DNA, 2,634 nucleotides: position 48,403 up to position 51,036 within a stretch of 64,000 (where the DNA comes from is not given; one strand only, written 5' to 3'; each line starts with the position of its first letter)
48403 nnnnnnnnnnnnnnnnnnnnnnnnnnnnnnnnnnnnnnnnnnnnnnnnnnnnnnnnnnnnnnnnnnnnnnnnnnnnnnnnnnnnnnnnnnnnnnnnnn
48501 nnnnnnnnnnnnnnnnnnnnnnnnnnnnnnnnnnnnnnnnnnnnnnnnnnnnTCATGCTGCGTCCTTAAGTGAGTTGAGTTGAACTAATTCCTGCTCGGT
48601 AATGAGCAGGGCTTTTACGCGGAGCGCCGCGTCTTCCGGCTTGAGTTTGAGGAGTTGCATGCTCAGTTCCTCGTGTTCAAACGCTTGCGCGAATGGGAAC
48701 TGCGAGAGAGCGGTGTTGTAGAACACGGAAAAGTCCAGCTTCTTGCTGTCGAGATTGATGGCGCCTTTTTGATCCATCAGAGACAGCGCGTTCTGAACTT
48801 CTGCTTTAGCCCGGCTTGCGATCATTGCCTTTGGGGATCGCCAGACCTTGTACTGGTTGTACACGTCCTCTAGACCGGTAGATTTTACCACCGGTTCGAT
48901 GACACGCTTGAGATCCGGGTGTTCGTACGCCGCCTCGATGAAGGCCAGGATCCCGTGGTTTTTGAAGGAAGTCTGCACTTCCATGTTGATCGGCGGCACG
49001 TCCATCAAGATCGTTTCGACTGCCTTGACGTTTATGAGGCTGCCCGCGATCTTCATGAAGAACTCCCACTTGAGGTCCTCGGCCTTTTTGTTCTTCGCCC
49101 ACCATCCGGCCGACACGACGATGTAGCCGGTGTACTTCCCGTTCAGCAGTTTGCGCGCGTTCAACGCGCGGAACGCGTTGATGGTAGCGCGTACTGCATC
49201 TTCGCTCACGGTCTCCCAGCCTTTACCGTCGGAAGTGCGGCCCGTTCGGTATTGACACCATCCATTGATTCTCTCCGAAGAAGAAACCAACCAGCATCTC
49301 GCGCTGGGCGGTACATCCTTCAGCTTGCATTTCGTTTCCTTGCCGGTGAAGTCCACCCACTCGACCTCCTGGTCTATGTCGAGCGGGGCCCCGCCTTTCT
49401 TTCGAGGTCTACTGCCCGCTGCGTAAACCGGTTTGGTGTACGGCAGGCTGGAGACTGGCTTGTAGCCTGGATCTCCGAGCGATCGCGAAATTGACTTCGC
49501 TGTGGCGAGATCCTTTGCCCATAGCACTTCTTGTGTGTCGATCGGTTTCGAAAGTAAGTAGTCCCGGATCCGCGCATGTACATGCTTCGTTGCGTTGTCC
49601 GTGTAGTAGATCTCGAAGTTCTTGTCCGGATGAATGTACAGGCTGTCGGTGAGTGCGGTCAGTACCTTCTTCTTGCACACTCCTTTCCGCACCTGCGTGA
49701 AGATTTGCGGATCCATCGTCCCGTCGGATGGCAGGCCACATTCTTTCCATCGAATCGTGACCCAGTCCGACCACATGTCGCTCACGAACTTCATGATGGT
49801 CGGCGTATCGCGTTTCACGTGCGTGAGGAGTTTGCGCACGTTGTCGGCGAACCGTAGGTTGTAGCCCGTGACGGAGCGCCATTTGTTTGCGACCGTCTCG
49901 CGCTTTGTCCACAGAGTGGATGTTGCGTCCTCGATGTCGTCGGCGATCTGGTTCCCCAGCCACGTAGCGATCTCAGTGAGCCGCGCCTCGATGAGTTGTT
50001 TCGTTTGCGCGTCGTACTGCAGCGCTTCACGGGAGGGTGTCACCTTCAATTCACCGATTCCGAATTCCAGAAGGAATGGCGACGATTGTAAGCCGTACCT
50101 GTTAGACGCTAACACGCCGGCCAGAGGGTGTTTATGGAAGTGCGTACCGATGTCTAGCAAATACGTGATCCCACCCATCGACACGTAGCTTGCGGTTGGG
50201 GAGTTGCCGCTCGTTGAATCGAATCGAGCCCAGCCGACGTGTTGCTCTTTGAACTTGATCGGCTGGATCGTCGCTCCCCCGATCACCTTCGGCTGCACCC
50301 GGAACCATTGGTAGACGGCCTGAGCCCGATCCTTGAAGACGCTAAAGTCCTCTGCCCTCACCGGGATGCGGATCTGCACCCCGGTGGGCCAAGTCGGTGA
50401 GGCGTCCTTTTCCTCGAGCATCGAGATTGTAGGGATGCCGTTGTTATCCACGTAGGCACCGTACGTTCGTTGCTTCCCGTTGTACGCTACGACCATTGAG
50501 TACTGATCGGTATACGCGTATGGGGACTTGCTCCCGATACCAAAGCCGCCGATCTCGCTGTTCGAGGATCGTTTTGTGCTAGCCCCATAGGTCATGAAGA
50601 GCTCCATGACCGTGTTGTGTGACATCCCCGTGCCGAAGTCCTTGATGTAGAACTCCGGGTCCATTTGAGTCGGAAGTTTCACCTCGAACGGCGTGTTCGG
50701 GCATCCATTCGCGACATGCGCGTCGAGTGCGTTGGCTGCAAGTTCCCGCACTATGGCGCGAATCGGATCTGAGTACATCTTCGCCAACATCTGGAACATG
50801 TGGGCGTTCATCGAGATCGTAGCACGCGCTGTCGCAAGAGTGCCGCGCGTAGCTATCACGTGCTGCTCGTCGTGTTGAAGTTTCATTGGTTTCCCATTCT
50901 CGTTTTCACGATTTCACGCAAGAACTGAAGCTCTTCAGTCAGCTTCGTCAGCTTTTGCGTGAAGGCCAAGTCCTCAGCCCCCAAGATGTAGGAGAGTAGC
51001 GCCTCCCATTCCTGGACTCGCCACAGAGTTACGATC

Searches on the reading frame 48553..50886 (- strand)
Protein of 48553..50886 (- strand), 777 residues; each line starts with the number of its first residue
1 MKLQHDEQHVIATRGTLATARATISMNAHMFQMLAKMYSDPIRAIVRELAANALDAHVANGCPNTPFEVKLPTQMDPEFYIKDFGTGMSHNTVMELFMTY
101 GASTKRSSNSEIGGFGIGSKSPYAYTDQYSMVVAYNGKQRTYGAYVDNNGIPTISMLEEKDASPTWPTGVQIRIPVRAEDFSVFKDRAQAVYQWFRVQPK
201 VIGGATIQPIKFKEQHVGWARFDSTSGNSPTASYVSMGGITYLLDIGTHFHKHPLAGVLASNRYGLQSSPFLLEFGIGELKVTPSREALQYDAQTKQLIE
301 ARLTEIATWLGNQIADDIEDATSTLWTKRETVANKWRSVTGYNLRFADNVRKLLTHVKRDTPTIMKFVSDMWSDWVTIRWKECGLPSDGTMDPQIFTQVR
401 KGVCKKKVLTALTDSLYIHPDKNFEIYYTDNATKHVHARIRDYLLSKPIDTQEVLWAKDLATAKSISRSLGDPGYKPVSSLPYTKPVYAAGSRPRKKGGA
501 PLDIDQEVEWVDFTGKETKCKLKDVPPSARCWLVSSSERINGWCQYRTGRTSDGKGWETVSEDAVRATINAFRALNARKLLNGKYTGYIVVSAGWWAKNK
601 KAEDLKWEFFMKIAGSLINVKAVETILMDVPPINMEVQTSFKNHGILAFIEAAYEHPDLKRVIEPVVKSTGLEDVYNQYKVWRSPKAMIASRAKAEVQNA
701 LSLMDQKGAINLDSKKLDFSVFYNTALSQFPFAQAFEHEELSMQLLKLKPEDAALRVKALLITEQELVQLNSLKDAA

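Call 11: search_protein_families(library=pfam, proteins=[window:48553-50886:-], max_evalue=0.01)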
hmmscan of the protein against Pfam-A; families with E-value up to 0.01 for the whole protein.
window:48553-50886:- (777 aa): 2 families
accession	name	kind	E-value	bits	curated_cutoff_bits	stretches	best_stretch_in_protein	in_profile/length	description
PF13589.12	HATPase_c_3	-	2.3e-05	24.9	25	1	45-121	6-79/137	Histidine kinase-, DNA gyrase B-, and HSP90-like ATPase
PF02518.31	HATPase_c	-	0.0017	19.2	26.4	1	40-120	4-78/111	Histidine kinase-, DNA gyrase B-, and HSP90-like ATPase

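Call 12: search_protein_families(library=phrogs, proteins=[window:48553-50886:-], max_evalue=0.001)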
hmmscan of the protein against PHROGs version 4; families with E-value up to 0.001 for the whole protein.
window:48553-50886:- (777 aa): 8 families
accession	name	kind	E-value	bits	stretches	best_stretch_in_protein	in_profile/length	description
phrog_612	-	lysis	1.3e-104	352.9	1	1-456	1-437/725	RIIA lysis inhibitor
phrog_2979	-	lysis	9.3e-50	171.1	1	11-327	12-330/846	RIIA lysis inhibitor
phrog_3661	-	lysis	1.3e-47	163.9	2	96-324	175-405/917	RIIA lysis inhibitor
phrog_30832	-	lysis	3.5e-44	152.6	1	3-315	3-321/735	RIIA lysis inhibitor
phrog_609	-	lysis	2.9e-43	149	1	1-332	1-320/1055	RIIB lysis inhibitor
phrog_24904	-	lysis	1.9e-31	110.4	1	7-208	7-205/695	RIIA lysis inhibitor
phrog_38678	-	lysis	9.9e-25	87.9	1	29-175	37-186/805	RIIA lysis inhibitor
phrog_6203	-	unknown function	0.00012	21.8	1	35-107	20-84/644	-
